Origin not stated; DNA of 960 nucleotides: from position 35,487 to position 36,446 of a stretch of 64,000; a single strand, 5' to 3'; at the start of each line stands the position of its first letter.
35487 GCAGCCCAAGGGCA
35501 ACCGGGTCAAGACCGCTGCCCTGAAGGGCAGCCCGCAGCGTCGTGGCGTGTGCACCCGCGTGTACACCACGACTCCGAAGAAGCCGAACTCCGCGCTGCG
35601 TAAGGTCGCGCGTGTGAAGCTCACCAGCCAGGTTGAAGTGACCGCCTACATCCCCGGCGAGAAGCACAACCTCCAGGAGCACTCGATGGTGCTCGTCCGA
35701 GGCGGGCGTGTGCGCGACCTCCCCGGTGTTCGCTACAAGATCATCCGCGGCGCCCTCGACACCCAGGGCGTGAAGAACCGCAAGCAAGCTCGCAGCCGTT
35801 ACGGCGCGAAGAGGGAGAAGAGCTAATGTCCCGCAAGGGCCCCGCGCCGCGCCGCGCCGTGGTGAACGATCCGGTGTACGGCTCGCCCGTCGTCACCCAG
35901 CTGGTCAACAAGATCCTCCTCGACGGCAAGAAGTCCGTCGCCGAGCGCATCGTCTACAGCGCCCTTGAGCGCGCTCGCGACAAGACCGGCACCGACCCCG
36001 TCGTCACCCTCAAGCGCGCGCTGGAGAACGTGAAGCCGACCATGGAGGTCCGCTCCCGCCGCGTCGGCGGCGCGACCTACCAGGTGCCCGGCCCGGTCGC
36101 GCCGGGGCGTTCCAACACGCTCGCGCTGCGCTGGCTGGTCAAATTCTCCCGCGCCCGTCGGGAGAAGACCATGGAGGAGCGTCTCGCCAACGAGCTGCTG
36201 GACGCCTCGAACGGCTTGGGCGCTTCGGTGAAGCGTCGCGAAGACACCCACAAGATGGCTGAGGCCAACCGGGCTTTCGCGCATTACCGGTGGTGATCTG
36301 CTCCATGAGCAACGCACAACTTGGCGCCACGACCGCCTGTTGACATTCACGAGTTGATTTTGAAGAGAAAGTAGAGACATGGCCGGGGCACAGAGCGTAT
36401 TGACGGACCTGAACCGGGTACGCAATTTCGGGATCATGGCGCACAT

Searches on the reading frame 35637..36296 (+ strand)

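Call 55: search_protein_families(library=pfam, proteins=[window:35637-36296:+], max_evalue=0.0001)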
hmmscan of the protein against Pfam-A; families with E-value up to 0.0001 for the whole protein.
window:35637-36296:+ (219 aa): 1 family
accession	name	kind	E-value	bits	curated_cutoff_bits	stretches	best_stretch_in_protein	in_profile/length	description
PF00177.27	Ribosomal_S7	-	1e-60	204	24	1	66-212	2-148/148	Ribosomal protein S7p/S5e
